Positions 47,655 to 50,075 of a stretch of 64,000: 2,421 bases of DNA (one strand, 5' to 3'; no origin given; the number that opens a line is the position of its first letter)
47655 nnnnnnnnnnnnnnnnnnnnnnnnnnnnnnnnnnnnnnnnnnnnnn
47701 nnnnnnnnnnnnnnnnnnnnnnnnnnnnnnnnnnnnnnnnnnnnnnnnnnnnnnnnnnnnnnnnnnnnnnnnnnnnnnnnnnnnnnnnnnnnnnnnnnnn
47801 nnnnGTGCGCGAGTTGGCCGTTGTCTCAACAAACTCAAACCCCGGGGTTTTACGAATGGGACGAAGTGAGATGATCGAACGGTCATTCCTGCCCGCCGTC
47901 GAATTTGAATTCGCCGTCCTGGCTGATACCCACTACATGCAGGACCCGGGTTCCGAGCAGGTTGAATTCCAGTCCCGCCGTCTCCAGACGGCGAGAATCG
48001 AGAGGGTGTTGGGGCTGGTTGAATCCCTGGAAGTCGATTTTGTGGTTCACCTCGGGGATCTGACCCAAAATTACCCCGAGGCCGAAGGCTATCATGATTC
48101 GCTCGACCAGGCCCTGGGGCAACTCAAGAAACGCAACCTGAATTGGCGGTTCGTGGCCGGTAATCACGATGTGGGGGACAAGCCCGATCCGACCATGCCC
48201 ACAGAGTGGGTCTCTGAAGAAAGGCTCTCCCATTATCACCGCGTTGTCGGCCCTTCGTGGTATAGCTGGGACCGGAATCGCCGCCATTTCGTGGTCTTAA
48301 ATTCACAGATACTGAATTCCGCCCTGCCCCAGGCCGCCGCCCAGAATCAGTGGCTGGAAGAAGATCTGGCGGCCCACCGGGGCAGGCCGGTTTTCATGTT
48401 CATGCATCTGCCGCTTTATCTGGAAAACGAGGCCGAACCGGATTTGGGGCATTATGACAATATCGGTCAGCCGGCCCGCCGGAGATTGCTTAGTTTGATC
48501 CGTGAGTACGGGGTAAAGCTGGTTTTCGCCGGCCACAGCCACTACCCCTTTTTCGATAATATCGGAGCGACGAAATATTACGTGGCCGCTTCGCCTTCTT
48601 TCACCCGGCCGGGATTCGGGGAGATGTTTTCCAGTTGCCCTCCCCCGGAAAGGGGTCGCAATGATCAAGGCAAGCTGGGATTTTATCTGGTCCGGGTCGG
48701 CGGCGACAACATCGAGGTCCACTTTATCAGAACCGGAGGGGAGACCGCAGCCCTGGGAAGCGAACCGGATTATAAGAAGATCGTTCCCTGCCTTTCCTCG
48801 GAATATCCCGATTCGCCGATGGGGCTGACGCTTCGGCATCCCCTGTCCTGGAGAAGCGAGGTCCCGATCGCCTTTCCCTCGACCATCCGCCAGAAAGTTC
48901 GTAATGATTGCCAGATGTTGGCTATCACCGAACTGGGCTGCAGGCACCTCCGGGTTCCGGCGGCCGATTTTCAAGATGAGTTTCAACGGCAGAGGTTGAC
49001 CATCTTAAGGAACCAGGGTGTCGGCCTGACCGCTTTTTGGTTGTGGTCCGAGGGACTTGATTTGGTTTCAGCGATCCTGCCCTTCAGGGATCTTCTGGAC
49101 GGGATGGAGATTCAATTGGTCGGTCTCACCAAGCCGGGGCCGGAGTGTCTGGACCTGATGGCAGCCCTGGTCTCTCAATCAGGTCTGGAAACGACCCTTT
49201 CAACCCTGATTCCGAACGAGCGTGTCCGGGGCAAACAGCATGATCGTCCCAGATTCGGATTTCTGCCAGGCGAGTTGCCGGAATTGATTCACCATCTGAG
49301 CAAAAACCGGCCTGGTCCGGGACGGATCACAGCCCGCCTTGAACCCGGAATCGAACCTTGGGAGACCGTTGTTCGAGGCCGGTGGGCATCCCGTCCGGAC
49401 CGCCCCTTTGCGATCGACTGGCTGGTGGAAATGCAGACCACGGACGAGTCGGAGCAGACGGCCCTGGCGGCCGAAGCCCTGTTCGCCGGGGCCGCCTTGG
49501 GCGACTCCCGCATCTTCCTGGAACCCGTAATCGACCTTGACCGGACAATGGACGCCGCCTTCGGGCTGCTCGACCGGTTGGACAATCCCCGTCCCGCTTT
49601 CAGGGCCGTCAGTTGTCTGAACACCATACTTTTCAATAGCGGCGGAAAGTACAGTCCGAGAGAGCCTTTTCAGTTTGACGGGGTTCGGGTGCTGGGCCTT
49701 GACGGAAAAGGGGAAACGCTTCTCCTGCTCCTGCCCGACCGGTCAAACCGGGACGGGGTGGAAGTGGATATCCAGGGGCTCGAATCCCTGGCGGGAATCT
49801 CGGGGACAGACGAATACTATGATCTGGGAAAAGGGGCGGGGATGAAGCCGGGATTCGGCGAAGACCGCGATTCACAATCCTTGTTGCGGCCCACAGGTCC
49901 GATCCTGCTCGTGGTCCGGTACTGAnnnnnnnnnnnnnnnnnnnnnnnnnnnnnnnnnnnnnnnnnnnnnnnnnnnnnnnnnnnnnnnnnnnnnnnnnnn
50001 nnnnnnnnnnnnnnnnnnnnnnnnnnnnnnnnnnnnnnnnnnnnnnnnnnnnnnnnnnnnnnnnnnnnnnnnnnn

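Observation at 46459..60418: Undescribed GntR-controlled catabolic island: TRAP uptake, tandem Rid pair, class III aminotransferase, DRE-TIM aldolase, creatininase, SMP-30 lactonase, ADP-forming acyl-CoA synthetase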

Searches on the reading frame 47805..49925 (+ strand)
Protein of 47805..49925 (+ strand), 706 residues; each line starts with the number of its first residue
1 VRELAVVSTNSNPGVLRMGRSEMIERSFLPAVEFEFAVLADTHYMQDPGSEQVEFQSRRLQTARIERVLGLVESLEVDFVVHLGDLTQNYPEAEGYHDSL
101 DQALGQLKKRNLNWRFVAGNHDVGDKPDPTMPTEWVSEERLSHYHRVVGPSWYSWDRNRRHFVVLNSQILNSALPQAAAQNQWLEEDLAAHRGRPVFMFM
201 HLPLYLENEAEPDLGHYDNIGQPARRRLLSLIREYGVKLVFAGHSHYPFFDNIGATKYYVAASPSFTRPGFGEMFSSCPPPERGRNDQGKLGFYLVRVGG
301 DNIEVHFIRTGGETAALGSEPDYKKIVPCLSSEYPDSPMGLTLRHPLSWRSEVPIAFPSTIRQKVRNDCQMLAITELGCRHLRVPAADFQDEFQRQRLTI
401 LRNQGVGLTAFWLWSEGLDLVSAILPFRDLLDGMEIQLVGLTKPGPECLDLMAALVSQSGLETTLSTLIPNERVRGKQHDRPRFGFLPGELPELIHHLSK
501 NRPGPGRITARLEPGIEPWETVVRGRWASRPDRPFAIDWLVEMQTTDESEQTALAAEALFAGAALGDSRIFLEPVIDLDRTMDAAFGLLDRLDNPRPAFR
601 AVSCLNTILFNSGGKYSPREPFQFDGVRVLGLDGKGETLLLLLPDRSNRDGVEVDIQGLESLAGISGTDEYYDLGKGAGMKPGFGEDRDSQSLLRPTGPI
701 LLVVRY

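Call 4: search_protein_families(library=pfam, proteins=[window:47805-49925:+])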
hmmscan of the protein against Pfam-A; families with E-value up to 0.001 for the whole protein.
window:47805-49925:+ (706 aa): 2 families
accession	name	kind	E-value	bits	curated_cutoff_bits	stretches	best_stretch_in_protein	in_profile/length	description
PF00149.33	Metallophos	-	4.2e-16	60.4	21.5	1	36-248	3-191/191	Calcineurin-like phosphoesterase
PF12850.12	Metallophos_2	-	5.8e-06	26.8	27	1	36-258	3-129/154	Calcineurin-like phosphoesterase superfamily domain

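Call 5: search_protein_families(library=ncbifam, proteins=[window:47805-49925:+])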
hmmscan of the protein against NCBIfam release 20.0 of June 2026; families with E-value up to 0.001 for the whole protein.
window:47805-49925:+ (706 aa): 6 families
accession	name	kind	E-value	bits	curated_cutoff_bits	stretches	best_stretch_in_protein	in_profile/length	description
TIGR00040.1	yfcE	subfamily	8e-06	26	56.25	0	65-123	16-63/158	YfcE family phosphodiesterase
TIGR04123.1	P_estr_lig_assc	hypoth_equivalog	4.1e-05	23.1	150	1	62-139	50-126/207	ligase-associated DNA damage response endonuclease PdeM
NF008359.0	PRK11148.1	equivalog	4.2e-05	23.2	225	1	40-247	21-206/275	3',5'-cyclic-AMP phosphodiesterase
NF053862.1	DS9_1_antiphage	equivalog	5.4e-05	22.2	420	0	37-131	197-297/486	anti-phage phosphoesterase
NF050112.1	PhdiestSpdARhizob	equivalog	0.00032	20.4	400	0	181-252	137-204/264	2', 3'cyclic nucleotide phosphodiesterase SpdA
TIGR03729.1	acc_ester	subfamily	0.00035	20.1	148.25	0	59-127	14-78/239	putative phosphoesterase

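Call 64: search_solved_structures(query=window:47805-49925:+, max_evalue=0.01)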
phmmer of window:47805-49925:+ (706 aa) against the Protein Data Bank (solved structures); distinct sequences matched with E-value up to 0.01: 7.
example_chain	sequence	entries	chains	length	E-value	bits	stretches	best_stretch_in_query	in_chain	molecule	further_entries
2qfp_A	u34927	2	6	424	1.9e-06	29.8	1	80-247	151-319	Purple acid phosphatase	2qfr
1kbp_A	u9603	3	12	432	1.9e-06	29.8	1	80-247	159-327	PURPLE ACID PHOSPHATASE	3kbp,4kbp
4dhl_A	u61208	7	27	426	2e-06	29.8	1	80-247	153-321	Purple acid phosphatase | Fe(3+)-Zn(2+) purple acid phosphatase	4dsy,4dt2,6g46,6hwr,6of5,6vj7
6hwr_D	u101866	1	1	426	2e-06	29.8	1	80-247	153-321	Fe(3+)-Zn(2+) purple acid phosphatase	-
8brn_A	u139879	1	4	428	2e-06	29.8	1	80-247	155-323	Fe(3+)-Zn(2+) purple acid phosphatase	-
6ofd_A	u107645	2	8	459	2.3e-06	29.6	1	80-247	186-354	Fe(3+)-Zn(2+) purple acid phosphatase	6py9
1xzw_A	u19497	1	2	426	0.0011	20.7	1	80-254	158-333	purple acid phosphatase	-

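Call 65: find_homologous_proteins(query=window:47805-49925:+, max_evalue=1e-10)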
Query window:47805-49925:+ (706 aa): 769 proteins with E <= 1e-10 among 8000 candidates; the best 120 are listed.
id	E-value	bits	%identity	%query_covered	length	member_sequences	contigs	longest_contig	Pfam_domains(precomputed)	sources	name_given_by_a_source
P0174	0.0e+0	1593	100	97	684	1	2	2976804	PF12850.13,PF00149.34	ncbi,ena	-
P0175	2.1e-222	759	53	94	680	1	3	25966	PF12850.13,PF00149.34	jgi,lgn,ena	-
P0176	2.9e-217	742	50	97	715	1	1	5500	PF00149.34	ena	-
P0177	2.2e-212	726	51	95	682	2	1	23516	PF12850.13,PF00149.34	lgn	-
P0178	2.9e-212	725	50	93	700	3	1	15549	PF00149.34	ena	-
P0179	8.8e-211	720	53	93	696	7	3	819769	PF12850.13,PF00149.34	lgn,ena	-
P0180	1.1e-210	720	55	89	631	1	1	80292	PF12850.13,PF00149.34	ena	-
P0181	7.0e-210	717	51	89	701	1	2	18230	PF00149.34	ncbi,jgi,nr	ncbi:MAG: metallophosphoesterase [Deltaproteobacteria bacterium]|nr:metallophosphoesterase [Deltapro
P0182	5.8e-207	708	50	93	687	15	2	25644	PF00149.34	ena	-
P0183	8.1e-207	707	49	96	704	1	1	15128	PF00149.34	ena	-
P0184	2.8e-204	699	49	95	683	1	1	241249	PF12850.13,PF00149.34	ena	-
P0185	5.2e-202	691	49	94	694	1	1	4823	PF12850.13,PF00149.34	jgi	jgi:hypothetical protein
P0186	1.1e-200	687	49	96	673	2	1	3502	PF12850.13,PF00149.34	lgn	-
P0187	1.3e-199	683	48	95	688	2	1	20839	PF00149.34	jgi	jgi:predicted phosphodiesterase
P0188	1.6e-198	680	51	89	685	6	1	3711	PF00149.34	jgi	jgi:hypothetical protein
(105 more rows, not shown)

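Call 66: find_encoding_contigs(protein=P0175, flank=10000, max_places=2)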
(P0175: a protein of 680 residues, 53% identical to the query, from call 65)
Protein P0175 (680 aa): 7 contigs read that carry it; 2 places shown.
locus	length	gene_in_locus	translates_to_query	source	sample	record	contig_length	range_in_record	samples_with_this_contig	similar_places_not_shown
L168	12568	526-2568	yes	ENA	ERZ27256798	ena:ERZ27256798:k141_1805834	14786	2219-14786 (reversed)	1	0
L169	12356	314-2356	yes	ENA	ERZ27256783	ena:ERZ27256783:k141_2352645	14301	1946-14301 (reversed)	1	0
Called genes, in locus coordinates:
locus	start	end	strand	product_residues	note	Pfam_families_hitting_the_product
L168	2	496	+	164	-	?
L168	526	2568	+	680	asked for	PF00149:Metallophos, PF12850:Metallophos_2 (weak)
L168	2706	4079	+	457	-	PF01565:FAD_binding_4, PF02913:FAD-oxidase_C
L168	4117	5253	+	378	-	PF13183:Fer4_8, PF13237:Fer4_10 (faint), PF12838:Fer4_7, PF13187:Fer4_9 (weak), PF13534:Fer4_17, PF02754:CCG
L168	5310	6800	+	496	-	PF07364:DUF1485, PF07171:MlrC_C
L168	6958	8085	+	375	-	PF01408:GFO_IDH_MocA, PF02894:GFO_IDH_MocA_C, PF22725:GFO_IDH_MocA_C3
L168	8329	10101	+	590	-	PF00496:SBP_bac_5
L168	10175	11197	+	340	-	PF19300:BPD_transp_1_N, PF00528:BPD_transp_1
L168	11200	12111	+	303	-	PF12911:OppC_N, PF00528:BPD_transp_1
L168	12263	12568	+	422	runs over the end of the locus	PF01546:Peptidase_M20, PF07687:M20_dimer (weak)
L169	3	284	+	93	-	?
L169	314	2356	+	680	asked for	PF00149:Metallophos, PF12850:Metallophos_2 (weak)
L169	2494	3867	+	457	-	PF01565:FAD_binding_4, PF02913:FAD-oxidase_C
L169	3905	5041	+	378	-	PF13183:Fer4_8, PF13237:Fer4_10 (faint), PF12838:Fer4_7, PF13187:Fer4_9 (weak), PF13534:Fer4_17, PF02754:CCG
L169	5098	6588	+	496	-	PF07364:DUF1485, PF07171:MlrC_C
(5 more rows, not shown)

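Call 67: find_encoding_contigs(protein=P0179, flank=10000, max_places=2)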
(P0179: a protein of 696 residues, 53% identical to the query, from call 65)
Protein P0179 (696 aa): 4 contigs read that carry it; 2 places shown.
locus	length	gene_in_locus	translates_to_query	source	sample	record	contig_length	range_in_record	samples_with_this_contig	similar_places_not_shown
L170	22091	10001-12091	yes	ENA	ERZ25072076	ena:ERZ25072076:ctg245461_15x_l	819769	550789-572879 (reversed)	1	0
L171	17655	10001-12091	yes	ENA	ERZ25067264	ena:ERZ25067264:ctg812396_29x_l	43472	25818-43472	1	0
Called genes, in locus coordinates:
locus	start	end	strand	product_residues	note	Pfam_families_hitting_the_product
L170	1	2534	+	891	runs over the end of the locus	PF01074:Glyco_hydro_38N, PF17677:Glyco_hydro38C2 (weak)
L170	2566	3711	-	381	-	PF12911:OppC_N, PF00528:BPD_transp_1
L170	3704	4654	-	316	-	PF19300:BPD_transp_1_N (faint), PF00528:BPD_transp_1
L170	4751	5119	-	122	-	-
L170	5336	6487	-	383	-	PF01717:Meth_synt_2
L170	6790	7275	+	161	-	-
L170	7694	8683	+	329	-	PF01244:Peptidase_M19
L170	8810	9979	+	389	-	PF01266:DAO, PF13450:NAD_binding_8 (weak)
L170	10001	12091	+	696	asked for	PF00149:Metallophos, PF12850:Metallophos_2 (faint)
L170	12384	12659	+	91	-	PF01042:Ribonuc_L-PSP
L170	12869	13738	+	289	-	PF00291:PALP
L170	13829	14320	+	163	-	PF03737:RraA-like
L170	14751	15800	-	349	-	PF00005:ABC_tran, PF08352:oligo_HPY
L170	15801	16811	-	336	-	PF00005:ABC_tran, PF13304:AAA_21 (weak), PF08352:oligo_HPY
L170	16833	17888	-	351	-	PF12911:OppC_N, PF00528:BPD_transp_1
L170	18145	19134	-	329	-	PF19300:BPD_transp_1_N, PF00528:BPD_transp_1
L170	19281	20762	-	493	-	-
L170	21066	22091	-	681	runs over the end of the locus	PF00496:SBP_bac_5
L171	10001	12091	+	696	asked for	PF00149:Metallophos, PF12850:Metallophos_2 (faint)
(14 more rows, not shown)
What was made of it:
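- This suggests a CoA-independent role (call 67). An RraA-like protein takes the equivalent place in L170 (call 67).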

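Call 78: predict_structure(alignment_id=A2)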
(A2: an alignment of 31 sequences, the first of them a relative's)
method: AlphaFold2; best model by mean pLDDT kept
length: 684 residues; sequences in the alignment: 31
mean_pLDDT: 85.9   pTM: 0.90
mean pLDDT of the five models: 85.9, 84.6, 84.0, 83.4, 82.3
residues with pLDDT >= 90: 356; 70-90: 250; 50-70: 51; < 50: 27
segments of 3 or more residues with pLDDT < 50: 247-261, 557-560, 661-668
pLDDT, mean of each block of 10 residues (from residue 1): 90 95 80 79 92 96 88 89 90 92 71 84 91 96 89 89 97 96 90 78 95 97 88 94 65 43 74 93 92 74 89 92 81 62 88 94 94 95 95 86 94 95 91 92 94 78 92 86 90 87 65 88 88 94 89 66 81 93 91 87 91 92 73 84 81 84 45 86 86
secondary structure, 60 per line:
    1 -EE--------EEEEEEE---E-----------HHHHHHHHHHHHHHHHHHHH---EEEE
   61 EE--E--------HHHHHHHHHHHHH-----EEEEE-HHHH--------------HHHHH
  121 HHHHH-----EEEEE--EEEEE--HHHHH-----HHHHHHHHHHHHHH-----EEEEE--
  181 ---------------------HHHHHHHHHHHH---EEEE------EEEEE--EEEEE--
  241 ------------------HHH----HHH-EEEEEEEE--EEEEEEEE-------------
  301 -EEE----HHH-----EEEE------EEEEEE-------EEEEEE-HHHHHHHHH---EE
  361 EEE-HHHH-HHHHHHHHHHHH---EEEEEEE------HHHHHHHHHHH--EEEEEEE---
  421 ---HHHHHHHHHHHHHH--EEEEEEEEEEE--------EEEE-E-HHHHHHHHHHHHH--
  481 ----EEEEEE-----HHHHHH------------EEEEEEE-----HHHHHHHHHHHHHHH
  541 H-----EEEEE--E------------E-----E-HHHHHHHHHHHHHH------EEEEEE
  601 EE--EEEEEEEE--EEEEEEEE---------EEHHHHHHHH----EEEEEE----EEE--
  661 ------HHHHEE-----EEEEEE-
elements in order (helices of 4 or more, strands of 3 or more residues): E12-18 H34-53 E57-62 H74-86 E92-96 H98-101 H116-125 E131-135 E138-142 H145-149 H155-168 E174-178 H202-213 E217-220 E227-231 E234-238 E270-277 E280-287 E302-304 E317-320 E327-332 E340-345 H347-355 E359-363 H365-368 H370-381 E385-391 H398-408 E411-417 H424-437 E440-450 E459-462 H466-478 E485-490 H496-501 E514-520 H526-541 E547-551 H575-588 E595-602 E605-612 E615-622 H634-641 E646-651 E656-658 H667-670 E678-683
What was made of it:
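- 47871..49925 (+): Two-domain protein: N-terminal metallophosphoesterase plus C-terminal TIM barrel and beta-sandwich resembling GH39 glycosidases/PslG. AlphaFold2 model: pLDDT 85.9, pTM 0.90 (call 78).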

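Call 80: fold_search(model_id=the predicted structure, library=pdb)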
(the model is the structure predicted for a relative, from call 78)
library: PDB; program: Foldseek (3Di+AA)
matches with E <= 10: 1333; with E <= 0.001: 240
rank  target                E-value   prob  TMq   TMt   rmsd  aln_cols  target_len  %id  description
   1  5jvk_A                2.3e-12  1.00  0.38  0.51   9.4       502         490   13  Structural insights into a family 39 glycoside hydrolase from the gut symbiont Bacteroides cellulosilyticus WH2. (released 2016-12-07)
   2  3ib7                  5.7e-12  1.00  0.29  0.62   6.0       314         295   20  Crystal structure of full length Rv0805 (released 2009-09-29)
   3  3d03_A                9.0e-12  1.00  0.30  0.68   5.3       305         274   17  1.9A structure of Glycerophoshphodiesterase (GpdQ) from Enterobacter aerogenes (released 2008-10-14)
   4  1qfc                  1.5e-11  1.00  0.30  0.64   7.1       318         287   18  STRUCTURE OF RAT PURPLE ACID PHOSPHATASE (released 2000-04-10)
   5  2hy1                  2.7e-11  1.00  0.27  0.74   4.2       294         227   17  Crystal structure of Rv0805 (released 2006-12-26)
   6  2hyo                  3.2e-11  1.00  0.27  0.73   4.2       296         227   17  Crystal structure of Rv0805 N97A mutant (released 2006-12-26)
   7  4dhl_A                3.2e-11  1.00  0.29  0.44   7.9       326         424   20  Crystal structure of red kidney bean purple acid phosphatase in complex with Maybridge fragment MO07123 (released 2012-12-12)
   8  4dhl_C                3.3e-11  1.00  0.29  0.44   7.5       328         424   18  Crystal structure of red kidney bean purple acid phosphatase in complex with Maybridge fragment MO07123 (released 2012-12-12)
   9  2zo9_B                4.4e-11  1.00  0.29  0.66   5.9       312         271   17  Malonate-bound structure of the glycerophosphodiesterase from Enterobacter aerogenes (GpdQ) and characterization of th (released 2008-10-07)
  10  2qfp_A                4.7e-11  1.00  0.28  0.44   7.7       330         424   18  Crystal structure of red kidney bean purple acid phosphatase in complex with fluoride (released 2008-10-14)
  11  2dxl_A                5.0e-11  1.00  0.29  0.67   5.8       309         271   17  Glycerophosphodiesterase from Enterobacter aerogenes (released 2007-05-22)
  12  3zk4_B                5.0e-11  1.00  0.29  0.35   6.8       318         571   16  Structure of purple acid phosphatase PPD1 isolated from yellow lupin (Lupinus luteus) seeds (released 2014-01-29)
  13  4dhl_B                5.3e-11  1.00  0.28  0.43   7.9       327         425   19  Crystal structure of red kidney bean purple acid phosphatase in complex with Maybridge fragment MO07123 (released 2012-12-12)
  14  4dsy_A                7.0e-11  1.00  0.28  0.43   8.1       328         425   19  Crystal structure of red kidney bean purple acid phosphatase in complex with Maybridge fragment CC24201 (released 2012-09-19)
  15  6ofd_A                7.9e-11  1.00  0.29  0.44   7.6       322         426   20  The crystal structure of octadecyloxy(naphthalen-1-yl)methylphosphonic acid in complex with red kidney bean purple aci (released 2019-09-04)
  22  5bx9                  1.2e-10  1.00  0.36  0.54   7.2       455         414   15  Structure of PslG from Pseudomonas aeruginosa (released 2015-10-07)
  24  4zn2_A                1.4e-10  1.00  0.35  0.54   7.3       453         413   15  Glycosyl hydrolase from Pseudomonas aeruginosa (released 2016-01-06)
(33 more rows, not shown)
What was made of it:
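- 47871..49925 (+): Foldseek hits: 5jvk GH39 at 2e-12, PslG 5bx9/4zn2, and GpdQ/Rv0805/purple acid phosphatases (call 80).
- On GH39 glycoside hydrolases (C-terminal half of the phosphoesterase): The fold resemblance is clear (5jvk at 2e-12, call 80).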

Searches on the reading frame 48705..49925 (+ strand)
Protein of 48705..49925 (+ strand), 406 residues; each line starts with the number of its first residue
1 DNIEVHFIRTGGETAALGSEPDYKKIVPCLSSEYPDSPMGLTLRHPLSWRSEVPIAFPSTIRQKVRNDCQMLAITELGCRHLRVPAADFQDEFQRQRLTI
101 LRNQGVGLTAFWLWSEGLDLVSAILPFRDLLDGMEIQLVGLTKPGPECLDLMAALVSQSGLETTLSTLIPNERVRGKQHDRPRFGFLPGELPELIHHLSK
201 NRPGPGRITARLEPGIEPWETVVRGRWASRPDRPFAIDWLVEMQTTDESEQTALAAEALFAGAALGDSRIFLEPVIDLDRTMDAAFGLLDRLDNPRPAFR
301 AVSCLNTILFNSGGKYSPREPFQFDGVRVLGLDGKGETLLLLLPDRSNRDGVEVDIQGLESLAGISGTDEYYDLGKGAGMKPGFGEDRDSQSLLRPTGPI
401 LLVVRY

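Call 63: search_protein_families(library=pfam, proteins=[window:48705-49925:+], max_evalue=1)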
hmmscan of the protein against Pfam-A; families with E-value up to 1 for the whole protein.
window:48705-49925:+ (406 aa): 1 family
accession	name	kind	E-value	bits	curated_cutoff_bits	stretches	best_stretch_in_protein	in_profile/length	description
PF10127.15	RlaP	-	0.2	11.8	23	1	127-207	155-234/249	RNA repair pathway DNA polymerase beta family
